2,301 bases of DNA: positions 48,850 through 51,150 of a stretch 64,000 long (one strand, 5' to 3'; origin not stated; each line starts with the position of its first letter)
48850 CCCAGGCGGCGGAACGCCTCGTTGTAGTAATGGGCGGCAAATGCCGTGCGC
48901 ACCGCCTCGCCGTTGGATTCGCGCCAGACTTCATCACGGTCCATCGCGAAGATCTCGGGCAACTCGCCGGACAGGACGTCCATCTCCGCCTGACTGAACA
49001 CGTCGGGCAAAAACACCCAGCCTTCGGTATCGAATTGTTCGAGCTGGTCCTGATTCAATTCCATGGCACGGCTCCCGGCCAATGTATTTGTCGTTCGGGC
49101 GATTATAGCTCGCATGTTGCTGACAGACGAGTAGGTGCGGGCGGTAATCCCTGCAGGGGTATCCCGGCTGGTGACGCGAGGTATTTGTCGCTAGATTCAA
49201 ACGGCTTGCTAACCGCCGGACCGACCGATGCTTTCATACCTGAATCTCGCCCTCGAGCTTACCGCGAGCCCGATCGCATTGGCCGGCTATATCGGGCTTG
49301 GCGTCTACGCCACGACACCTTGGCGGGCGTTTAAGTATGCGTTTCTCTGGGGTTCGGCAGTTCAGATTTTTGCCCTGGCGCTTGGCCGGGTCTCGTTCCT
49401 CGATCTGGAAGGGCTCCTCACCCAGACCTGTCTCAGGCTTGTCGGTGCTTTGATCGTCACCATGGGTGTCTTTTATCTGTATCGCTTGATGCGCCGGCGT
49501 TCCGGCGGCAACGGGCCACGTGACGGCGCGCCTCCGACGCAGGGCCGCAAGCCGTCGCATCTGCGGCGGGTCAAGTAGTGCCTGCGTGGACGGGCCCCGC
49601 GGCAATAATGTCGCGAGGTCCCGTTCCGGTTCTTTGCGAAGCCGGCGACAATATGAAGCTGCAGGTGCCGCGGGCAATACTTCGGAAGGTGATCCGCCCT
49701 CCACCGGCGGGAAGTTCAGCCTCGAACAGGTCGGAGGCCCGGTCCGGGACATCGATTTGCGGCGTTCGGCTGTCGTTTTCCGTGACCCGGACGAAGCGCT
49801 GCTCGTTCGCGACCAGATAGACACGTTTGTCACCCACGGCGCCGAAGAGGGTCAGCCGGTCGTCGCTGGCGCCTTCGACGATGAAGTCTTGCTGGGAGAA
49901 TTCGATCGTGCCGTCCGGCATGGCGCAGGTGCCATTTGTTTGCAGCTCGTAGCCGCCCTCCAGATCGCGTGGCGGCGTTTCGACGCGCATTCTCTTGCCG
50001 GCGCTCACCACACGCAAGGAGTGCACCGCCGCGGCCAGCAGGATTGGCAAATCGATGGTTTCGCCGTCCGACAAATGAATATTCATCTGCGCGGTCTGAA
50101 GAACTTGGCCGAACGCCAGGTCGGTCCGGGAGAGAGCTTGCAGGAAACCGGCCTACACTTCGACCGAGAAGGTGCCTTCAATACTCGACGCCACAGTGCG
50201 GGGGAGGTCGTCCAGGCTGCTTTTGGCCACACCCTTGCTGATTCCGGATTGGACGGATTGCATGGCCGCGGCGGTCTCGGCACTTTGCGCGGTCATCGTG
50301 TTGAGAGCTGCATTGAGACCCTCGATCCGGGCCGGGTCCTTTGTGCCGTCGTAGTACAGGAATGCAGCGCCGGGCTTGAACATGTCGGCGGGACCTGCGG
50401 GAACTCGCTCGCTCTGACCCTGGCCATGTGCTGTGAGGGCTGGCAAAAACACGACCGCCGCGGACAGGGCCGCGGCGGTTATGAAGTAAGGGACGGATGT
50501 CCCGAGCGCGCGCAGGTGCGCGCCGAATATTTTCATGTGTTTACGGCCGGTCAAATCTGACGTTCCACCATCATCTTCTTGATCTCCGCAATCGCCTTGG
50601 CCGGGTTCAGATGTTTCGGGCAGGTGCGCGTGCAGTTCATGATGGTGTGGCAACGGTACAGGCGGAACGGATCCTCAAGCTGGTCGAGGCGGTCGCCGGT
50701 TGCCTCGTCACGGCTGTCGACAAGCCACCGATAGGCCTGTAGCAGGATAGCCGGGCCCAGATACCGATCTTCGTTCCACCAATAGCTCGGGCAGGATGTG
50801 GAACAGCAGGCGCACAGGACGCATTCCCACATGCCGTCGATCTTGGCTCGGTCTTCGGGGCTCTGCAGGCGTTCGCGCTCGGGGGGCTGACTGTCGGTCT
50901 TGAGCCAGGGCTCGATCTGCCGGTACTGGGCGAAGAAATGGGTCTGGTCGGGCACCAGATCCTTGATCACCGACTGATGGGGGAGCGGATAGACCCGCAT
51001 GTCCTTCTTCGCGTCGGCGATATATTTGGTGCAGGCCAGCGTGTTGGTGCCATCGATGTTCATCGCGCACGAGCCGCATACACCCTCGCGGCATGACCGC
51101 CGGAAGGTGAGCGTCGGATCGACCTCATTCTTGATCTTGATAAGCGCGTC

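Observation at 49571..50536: Secreted hypothetical protein split by a single in-frame TAG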

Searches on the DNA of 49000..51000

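Call 62: search_rna_families(source=window, start=49000, end=51000, threshold=evalue, max_evalue=1)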
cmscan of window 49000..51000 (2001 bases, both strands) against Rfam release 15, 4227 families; matches with E-value up to 1: 0.
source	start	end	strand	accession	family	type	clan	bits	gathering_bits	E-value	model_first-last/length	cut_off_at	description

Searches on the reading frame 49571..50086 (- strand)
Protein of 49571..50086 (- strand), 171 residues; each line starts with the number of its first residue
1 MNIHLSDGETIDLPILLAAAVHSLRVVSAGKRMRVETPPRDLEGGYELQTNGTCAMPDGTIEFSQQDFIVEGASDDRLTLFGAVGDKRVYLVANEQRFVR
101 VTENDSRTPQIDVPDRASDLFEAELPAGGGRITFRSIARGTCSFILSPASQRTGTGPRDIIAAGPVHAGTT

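Call 5: search_protein_families(library=pfam, proteins=[window:49574-50086:-], max_evalue=1)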
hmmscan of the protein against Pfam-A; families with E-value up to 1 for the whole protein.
seq(171 aa): 0 families

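Call 15: find_encoding_contigs(protein=window:49571-50086:-, flank=3000, max_places=5)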
Protein window:49571-50086:- (171 aa): 4 contigs read that carry it; 4 places shown.
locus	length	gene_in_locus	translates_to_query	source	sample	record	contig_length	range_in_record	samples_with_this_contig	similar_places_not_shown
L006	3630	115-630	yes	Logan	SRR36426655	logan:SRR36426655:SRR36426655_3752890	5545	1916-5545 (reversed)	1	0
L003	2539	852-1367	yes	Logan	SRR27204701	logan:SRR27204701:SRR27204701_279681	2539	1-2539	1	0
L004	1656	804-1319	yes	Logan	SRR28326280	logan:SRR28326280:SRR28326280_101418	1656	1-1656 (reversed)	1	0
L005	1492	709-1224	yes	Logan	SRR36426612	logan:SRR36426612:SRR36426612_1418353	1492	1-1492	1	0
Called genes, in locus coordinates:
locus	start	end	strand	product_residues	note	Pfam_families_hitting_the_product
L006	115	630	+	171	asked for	-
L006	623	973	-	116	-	-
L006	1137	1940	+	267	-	PF05721:PhyH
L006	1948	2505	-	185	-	-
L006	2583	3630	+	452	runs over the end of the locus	PF21135:DRL_cat, PF08666:SAF (weak)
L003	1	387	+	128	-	?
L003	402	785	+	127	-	-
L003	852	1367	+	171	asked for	-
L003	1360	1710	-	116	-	-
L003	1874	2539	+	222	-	?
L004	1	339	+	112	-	?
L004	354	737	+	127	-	-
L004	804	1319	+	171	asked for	-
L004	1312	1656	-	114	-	?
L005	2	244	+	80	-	?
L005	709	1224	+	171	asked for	-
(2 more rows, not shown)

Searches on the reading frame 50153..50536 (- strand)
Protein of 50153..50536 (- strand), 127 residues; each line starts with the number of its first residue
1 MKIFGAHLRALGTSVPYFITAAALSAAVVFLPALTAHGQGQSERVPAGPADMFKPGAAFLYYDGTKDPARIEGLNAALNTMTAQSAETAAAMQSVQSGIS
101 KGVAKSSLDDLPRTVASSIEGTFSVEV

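Call 5: search_protein_families(library=pfam, proteins=[window:50156-50536:-], max_evalue=1)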
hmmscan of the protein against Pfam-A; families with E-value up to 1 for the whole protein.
seq(127 aa): 0 families

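Call 14: find_encoding_contigs(protein=window:50153-50536:-, flank=3000, max_places=5)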
Protein window:50153-50536:- (127 aa): 3 contigs read that carry it; 3 places shown.
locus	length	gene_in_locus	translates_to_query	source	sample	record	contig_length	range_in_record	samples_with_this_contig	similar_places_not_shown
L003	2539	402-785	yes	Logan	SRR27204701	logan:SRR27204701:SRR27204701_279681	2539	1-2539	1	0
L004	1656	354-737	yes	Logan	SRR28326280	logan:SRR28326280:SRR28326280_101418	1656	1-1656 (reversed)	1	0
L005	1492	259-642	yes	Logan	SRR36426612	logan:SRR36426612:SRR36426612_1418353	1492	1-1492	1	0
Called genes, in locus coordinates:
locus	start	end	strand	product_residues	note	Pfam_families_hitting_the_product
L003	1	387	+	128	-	?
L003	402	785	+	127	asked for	-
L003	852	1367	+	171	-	-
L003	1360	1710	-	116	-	-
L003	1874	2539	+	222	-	?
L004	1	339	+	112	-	?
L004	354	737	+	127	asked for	-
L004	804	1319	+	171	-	-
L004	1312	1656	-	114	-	?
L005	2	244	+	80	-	?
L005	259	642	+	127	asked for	-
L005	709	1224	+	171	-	-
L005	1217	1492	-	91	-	?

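Call 46: list_cluster_members(proteins=[window:50156-50536:-, window:49574-50086:-])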
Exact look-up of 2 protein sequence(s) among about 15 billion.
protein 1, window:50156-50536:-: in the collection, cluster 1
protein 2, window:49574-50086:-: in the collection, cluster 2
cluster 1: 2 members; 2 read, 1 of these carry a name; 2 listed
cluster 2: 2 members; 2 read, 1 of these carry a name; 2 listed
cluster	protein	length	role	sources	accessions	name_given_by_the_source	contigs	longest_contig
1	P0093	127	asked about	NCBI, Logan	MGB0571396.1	MAG: hypothetical protein ACPGQM_04880 [Alphaproteobacteria bacterium]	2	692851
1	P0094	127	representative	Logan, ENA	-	-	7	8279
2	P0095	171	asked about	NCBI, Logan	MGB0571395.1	MAG: hypothetical protein ACPGQM_04875 [Alphaproteobacteria bacterium]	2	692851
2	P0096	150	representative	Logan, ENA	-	-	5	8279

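Call 49: find_encoding_contigs(protein=P0094, flank=5000, max_places=10)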
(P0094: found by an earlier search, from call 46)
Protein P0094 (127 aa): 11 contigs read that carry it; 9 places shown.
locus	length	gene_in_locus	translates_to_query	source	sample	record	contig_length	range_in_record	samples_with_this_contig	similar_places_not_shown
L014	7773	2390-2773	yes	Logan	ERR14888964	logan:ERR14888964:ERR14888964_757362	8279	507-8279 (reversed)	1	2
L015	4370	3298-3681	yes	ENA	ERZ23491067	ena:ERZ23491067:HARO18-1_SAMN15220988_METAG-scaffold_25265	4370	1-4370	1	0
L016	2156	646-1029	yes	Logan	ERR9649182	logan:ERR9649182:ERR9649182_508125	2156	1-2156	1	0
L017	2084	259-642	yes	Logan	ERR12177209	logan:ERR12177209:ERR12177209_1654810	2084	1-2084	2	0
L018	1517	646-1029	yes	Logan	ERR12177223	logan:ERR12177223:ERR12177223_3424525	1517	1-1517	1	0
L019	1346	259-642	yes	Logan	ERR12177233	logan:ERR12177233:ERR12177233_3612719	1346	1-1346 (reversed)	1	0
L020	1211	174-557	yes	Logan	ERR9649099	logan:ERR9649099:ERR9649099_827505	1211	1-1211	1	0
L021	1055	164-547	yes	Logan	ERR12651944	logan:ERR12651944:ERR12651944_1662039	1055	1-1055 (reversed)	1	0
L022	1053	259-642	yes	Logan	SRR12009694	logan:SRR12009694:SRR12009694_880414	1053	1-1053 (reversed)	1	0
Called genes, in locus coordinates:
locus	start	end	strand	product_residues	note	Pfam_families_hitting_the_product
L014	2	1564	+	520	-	?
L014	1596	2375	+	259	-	PF13085:Fer2_3, PF13237:Fer4_10 (weak), PF13183:Fer4_8 (weak), PF13534:Fer4_17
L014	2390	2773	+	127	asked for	-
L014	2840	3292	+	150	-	-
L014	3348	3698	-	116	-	-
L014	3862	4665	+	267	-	PF05721:PhyH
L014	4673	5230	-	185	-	-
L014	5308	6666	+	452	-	PF21135:DRL_cat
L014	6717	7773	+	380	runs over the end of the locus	PF03969:AFG1_ATPase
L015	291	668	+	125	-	PF01127:Sdh_cyt, PF05328:CybS (faint)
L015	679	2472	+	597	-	PF00890:FAD_binding_2, PF02910:Succ_DH_flav_C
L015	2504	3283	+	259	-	PF13085:Fer2_3, PF13237:Fer4_10 (weak), PF13183:Fer4_8 (weak), PF13534:Fer4_17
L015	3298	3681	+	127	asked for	-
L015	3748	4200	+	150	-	-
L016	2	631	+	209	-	?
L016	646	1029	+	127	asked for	-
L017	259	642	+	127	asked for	-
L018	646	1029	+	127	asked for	-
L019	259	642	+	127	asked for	-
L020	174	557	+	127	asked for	-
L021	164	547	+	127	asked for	-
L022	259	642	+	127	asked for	-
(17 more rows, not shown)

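Call 50: find_encoding_contigs(protein=P0096, flank=5000, max_places=10)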
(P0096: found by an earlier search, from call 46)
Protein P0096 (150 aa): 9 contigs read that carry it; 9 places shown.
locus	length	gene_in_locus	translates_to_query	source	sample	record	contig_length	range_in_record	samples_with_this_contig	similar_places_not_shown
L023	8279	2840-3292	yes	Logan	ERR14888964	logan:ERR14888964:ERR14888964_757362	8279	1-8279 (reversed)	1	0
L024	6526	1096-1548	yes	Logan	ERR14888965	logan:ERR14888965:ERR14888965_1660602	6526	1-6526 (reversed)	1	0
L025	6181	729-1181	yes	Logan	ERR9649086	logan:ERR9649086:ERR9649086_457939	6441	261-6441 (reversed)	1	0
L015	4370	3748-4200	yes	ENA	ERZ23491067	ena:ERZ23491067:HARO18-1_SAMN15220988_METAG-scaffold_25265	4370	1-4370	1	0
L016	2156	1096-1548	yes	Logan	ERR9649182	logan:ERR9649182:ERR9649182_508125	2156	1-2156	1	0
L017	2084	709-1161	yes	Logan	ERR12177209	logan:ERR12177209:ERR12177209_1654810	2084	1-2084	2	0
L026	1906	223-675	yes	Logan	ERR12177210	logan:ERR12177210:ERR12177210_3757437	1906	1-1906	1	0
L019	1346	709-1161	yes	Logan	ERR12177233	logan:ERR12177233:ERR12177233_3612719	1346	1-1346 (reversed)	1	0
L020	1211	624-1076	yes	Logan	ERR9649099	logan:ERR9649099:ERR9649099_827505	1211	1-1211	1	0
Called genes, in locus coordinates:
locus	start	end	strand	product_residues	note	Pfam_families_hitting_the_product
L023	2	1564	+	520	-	?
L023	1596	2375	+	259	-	PF13085:Fer2_3, PF13237:Fer4_10 (weak), PF13183:Fer4_8 (weak), PF13534:Fer4_17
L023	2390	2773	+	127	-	-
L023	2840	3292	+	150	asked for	-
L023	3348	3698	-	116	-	-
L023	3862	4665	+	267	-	PF05721:PhyH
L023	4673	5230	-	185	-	-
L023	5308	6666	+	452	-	PF21135:DRL_cat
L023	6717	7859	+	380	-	PF03969:AFG1_ATPase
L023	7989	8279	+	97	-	?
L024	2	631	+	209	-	?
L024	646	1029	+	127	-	-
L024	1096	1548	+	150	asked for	-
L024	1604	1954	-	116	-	-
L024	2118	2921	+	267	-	PF05721:PhyH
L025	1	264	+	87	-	?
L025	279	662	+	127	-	-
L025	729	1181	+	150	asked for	-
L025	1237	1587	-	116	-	-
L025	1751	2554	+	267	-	PF05721:PhyH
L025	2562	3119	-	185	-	-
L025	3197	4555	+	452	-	PF21135:DRL_cat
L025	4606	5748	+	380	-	PF03969:AFG1_ATPase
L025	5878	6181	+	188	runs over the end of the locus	?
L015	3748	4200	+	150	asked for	-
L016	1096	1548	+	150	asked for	-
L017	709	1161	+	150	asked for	-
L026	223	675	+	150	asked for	-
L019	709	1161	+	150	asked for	-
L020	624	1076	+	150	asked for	-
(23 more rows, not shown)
